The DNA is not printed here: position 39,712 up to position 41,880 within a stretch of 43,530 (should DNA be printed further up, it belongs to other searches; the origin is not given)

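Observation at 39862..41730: Mosaic tail fibre: conserved N-terminal anchor joined to an AT-rich C-terminal receptor-binding region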

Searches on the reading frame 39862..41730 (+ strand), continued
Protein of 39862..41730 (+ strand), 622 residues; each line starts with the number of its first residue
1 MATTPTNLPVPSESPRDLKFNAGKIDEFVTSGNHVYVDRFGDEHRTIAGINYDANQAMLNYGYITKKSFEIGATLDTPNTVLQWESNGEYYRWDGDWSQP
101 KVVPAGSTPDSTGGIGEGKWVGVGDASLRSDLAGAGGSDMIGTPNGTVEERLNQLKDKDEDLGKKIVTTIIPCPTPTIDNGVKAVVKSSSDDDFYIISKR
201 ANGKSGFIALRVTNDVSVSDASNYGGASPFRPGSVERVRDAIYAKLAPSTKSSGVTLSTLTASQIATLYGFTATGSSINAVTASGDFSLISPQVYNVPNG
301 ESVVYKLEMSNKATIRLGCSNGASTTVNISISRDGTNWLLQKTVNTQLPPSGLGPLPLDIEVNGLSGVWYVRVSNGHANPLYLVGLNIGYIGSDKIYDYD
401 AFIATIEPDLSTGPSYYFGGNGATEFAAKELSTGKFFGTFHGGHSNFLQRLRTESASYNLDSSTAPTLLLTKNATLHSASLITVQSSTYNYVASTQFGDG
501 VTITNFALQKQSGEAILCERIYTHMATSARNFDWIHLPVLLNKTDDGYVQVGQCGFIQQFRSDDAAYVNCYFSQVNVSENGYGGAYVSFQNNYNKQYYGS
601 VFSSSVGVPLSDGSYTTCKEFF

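Call 73: fold_search(model_id=the predicted structure, library=pdb)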
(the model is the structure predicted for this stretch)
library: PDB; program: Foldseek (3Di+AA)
matches with E <= 10: 1424; with E <= 0.001: 23
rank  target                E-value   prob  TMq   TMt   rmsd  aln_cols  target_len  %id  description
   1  6nw9_C                1.8e-07  1.00  0.11  0.11  12.7       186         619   29  CRYSTAL STRUCTURE OF A TAILSPIKE PROTEIN 3 (TSP3, ORF212) FROM ESCHERICHIA COLI O157:H7 BACTERIOPHAGE CBA120 (released 2019-06-05)
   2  9d84_A                2.4e-07  0.99  0.12  0.10  36.0       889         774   12  Shigella flexneri bacteriophage B2 Gp48 and Gp49 (released 2025-01-15)
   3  5w6f_A                3.7e-07  1.00  0.11  0.11  12.6       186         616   28  Crystal structure of Bacteriophage CBA120 tailspike protein 3 (TSP3, orf212) (released 2018-10-24)
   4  4oj5_B                1.1e-06  1.00  0.12  0.10  11.6       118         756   41  Crystal Structure of a Putative Tailspike Protein (TSP1, orf210) from Escherichia coli O157:H7 Bacteriohage CBA120 (released 2014-03-26)
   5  4ojp_C                1.1e-06  1.00  0.11  0.09  11.4       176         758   30  Crystal Structure of Putative Tailspike Protein (TSP1, orf210) from Escherichia coli O157:H7 Bacteriohage CBA120 in Co (released 2014-03-26)
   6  4oj6_C                1.3e-06  1.00  0.11  0.10  11.4       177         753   29  Crystal Structure of a Putative Tailspike Protein (TSP1, orf210) from Escherichia coli O157:H7 Bacteriohage CBA120; Se (released 2014-03-26)
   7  4oj5_C                1.4e-06  1.00  0.11  0.09  11.3       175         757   31  Crystal Structure of a Putative Tailspike Protein (TSP1, orf210) from Escherichia coli O157:H7 Bacteriohage CBA120 (released 2014-03-26)
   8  4oj5_A                2.8e-06  1.00  0.11  0.10  11.3       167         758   31  Crystal Structure of a Putative Tailspike Protein (TSP1, orf210) from Escherichia coli O157:H7 Bacteriohage CBA120 (released 2014-03-26)
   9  4ojl_C                4.7e-06  1.00  0.11  0.10  11.2       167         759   31  Crystal Structure of Putative Tailspike Protein (TSP1, orf210) from Escherichia coli O157:H7 Bacteriohage CBA120 in Co (released 2014-03-26)
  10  1yq2_A                3.0e-05  0.98  0.17  0.11  23.1       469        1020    9  beta-galactosidase from Arthrobacter sp. C2-2 (isoenzyme C2-2-1) (released 2005-10-04)
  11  7bys_A                6.8e-05  1.00  0.14  0.19  13.0       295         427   12  Crystal structure of exo-beta-1,3-galactanase from Phanerochaete chrysosporium Pc1,3Gal43A apo form (released 2020-11-04)
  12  7byv_A                1.2e-04  0.99  0.13  0.17  16.8       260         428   16  Crystal structure of exo-beta-1,3-galactanase from Phanerochaete chrysosporium Pc1,3Gal43A E208Q with beta-1,3-galacto (released 2020-11-04)
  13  3wnl_A                1.6e-04  0.94  0.16  0.14  17.6       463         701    9  D308A mutant of Bacillus circulans T-3040 cycloisomaltooligosaccharide glucanotransferase complexed with isomaltohexao (released 2014-02-05)
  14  5x7g                  3.6e-04  0.90  0.13  0.12  19.6       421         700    9  Crystal Structure of Paenibacillus sp. 598K cycloisomaltooligosaccharide glucanotransferase (released 2017-04-26)
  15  3wno_A                3.6e-04  0.85  0.14  0.12  19.1       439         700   10  D308A mutant of Bacillus circulans T-3040 cycloisomaltooligosaccharide glucanotransferase complexed with cycloisomalto (released 2014-02-05)
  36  6hh9_B                2.3e-03  1.00  0.14  0.22   7.4       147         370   15  Crystal structure of a two-domain esterase (CEX) active on acetylated mannans co-crystallized with mannopentaose (released 2019-09-11)
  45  6hh9_C                3.7e-03  1.00  0.14  0.22   6.6       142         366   17  Crystal structure of a two-domain esterase (CEX) active on acetylated mannans co-crystallized with mannopentaose (released 2019-09-11)
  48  6hfz_B                3.7e-03  1.00  0.13  0.21  12.3       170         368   14  Crystal structure of a two-domain esterase (CEX) active on acetylated mannans (released 2019-09-11)
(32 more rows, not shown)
